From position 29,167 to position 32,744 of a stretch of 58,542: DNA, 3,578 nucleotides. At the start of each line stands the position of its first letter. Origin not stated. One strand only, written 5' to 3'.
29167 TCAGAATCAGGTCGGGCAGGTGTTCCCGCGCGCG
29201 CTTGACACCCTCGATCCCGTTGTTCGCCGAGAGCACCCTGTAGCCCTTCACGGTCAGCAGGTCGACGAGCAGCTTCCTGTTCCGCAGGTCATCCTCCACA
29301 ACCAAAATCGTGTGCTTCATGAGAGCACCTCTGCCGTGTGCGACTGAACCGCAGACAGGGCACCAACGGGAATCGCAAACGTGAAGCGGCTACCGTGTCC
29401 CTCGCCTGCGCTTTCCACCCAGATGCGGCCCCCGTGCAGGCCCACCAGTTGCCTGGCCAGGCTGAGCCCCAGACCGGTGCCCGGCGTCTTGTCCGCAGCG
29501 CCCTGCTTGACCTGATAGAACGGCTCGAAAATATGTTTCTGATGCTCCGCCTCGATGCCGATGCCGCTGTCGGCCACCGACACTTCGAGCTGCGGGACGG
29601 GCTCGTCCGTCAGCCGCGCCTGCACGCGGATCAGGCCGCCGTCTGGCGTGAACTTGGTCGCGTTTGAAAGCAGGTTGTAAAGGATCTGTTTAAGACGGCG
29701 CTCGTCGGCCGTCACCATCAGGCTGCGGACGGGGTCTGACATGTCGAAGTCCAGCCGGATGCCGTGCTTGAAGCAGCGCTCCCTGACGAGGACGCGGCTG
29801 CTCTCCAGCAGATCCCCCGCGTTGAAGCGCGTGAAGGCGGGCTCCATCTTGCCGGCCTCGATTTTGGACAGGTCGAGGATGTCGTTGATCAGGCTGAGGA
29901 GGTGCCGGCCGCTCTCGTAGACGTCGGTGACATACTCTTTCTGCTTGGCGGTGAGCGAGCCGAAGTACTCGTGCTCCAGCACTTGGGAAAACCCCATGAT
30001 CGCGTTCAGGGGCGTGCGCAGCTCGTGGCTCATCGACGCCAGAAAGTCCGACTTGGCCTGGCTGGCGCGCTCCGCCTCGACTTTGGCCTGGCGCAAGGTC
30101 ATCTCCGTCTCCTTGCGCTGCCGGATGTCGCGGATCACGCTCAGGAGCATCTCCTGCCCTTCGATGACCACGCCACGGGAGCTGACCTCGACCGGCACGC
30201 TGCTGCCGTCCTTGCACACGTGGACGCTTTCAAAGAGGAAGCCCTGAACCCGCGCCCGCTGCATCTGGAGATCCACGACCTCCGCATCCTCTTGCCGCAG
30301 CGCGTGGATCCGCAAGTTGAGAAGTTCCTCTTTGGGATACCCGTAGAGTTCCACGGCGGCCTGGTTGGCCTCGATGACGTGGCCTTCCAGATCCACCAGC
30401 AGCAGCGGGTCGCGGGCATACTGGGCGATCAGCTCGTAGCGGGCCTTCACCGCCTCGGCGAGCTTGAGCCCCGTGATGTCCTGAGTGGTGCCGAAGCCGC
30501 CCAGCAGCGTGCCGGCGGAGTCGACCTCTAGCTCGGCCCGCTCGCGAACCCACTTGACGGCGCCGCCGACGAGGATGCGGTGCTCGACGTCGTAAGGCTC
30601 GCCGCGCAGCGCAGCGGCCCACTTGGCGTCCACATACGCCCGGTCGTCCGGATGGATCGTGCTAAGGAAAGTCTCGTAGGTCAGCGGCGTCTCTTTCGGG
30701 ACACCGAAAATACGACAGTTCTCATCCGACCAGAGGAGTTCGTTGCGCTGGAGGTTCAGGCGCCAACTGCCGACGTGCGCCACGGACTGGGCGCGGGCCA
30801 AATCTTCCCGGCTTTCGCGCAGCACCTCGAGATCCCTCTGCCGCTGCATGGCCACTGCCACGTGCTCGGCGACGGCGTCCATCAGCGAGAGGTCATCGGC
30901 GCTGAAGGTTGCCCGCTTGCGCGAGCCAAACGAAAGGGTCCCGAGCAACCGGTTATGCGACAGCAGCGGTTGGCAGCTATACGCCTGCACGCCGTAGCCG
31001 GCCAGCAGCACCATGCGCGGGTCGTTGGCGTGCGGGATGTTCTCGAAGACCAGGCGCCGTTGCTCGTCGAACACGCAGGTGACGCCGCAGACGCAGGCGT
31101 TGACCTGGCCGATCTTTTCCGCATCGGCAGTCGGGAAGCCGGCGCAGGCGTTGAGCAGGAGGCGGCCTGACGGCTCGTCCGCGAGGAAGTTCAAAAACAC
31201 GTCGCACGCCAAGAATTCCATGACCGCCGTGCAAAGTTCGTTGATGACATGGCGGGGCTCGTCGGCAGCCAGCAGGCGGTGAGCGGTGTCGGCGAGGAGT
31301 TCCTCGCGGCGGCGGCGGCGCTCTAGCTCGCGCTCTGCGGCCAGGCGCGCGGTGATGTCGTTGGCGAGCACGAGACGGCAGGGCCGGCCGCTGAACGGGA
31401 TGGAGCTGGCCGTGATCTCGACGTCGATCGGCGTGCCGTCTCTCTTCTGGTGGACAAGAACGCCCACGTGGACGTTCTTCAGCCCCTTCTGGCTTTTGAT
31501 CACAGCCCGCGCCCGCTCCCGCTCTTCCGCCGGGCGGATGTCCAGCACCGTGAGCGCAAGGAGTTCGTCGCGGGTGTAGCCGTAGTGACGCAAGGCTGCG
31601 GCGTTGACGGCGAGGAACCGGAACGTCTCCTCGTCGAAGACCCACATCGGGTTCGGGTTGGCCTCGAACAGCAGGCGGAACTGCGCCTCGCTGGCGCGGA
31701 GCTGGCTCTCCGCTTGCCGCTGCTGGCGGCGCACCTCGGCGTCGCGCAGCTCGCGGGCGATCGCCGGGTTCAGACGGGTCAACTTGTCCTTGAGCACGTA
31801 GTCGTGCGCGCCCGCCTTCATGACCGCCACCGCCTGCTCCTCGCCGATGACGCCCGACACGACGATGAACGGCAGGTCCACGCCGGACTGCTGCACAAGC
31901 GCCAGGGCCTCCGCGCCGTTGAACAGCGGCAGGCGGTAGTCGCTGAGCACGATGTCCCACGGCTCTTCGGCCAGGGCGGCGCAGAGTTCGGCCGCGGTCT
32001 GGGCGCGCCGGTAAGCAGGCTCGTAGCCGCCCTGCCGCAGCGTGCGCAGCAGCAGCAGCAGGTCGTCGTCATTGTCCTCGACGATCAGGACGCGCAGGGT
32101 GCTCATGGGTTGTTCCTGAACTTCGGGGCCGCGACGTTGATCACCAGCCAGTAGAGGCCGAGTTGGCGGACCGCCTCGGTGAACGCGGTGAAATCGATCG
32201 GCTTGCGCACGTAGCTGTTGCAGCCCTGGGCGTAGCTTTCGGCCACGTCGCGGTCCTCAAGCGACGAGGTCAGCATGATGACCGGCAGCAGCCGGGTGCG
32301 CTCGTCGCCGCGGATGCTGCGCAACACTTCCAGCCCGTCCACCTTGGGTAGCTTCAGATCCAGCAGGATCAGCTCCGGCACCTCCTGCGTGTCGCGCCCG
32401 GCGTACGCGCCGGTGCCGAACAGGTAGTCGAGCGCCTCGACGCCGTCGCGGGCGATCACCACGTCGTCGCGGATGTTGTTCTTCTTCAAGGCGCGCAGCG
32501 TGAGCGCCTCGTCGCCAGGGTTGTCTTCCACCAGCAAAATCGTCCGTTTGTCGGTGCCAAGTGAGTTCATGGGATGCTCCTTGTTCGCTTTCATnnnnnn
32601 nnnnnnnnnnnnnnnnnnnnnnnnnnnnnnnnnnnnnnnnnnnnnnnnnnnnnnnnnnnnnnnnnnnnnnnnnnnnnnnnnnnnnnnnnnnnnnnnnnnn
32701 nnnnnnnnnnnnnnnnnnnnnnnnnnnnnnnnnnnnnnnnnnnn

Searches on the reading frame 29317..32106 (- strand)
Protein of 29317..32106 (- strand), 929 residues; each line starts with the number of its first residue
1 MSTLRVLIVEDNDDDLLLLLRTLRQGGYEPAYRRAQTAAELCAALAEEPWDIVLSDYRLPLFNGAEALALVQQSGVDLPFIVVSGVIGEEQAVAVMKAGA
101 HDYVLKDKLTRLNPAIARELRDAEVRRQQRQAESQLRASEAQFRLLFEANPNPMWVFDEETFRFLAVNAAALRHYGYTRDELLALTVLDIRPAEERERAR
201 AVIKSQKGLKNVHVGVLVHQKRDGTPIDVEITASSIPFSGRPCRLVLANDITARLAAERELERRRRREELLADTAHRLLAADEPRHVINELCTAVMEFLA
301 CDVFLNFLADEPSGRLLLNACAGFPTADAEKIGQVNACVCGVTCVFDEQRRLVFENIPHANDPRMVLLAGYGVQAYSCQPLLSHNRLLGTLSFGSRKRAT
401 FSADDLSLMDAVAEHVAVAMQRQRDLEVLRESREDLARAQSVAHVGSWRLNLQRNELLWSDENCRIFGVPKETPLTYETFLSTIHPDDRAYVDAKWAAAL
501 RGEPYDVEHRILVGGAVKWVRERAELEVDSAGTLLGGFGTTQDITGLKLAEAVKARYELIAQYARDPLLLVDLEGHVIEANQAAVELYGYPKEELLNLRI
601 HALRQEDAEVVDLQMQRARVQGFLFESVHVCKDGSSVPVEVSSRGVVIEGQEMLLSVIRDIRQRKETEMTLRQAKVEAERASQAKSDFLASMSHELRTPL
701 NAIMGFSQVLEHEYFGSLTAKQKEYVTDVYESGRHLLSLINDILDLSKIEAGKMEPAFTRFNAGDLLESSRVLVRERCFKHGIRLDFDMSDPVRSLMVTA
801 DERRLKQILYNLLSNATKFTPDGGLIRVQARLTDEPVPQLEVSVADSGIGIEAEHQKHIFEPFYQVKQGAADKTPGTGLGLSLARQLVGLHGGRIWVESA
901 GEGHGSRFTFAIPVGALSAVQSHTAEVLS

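Call 14: search_protein_families(library=pfam, proteins=[window:29317-32106:-], max_evalue=0.00001)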
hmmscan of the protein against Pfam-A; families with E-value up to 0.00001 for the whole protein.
window:29317-32106:- (929 aa): 11 families
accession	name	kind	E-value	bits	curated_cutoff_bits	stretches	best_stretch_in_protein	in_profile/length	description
PF02518.31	HATPase_c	-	3.5e-29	101.9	26.4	1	801-914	2-109/111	Histidine kinase-, DNA gyrase B-, and HSP90-like ATPase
PF00989.32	PAS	-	1.1e-28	99.9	22.6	2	556-661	2-113/113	PAS fold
PF13426.13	PAS_9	-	1.8e-25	89.7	27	2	566-662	2-102/103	PAS domain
PF00512.31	HisKA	-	3.4e-22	78.7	26.9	1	684-752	1-66/66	His Kinase A (phospho-acceptor) domain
PF08447.18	PAS_3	-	1.6e-21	76.8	25.6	1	457-532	2-80/89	PAS fold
PF13188.13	PAS_8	-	1.1e-16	60.5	21.8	1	142-196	2-55/65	PAS domain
PF08448.16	PAS_4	-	9e-16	58.5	23.1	1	566-665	6-109/110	PAS fold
PF00072.30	Response_reg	-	3.9e-15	56.4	30.2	1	6-108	1-102/111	Response regulator receiver domain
PF01590.32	GAF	-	1.9e-12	48.3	22.4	1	287-420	5-133/133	GAF domain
PF13185.12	GAF_2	-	9.2e-11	42.5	28.6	1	284-421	4-136/136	GAF domain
PF13492.12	GAF_3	-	5.6e-06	27.2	27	0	285-422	3-129/129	GAF domain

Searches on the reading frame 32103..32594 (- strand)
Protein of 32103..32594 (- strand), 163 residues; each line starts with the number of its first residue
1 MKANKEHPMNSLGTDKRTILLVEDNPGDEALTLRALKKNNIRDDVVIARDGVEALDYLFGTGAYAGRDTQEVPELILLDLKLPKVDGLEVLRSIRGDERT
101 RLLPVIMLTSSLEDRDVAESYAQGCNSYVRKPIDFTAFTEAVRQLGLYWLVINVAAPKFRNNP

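Call 14: search_protein_families(library=pfam, proteins=[window:32103-32594:-], max_evalue=0.00001)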
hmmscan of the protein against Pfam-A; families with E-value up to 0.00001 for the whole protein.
window:32103-32594:- (163 aa): 1 family
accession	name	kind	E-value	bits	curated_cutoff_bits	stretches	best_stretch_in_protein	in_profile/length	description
PF00072.30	Response_reg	-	1.6e-17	64.1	30.2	1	19-143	1-111/111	Response regulator receiver domain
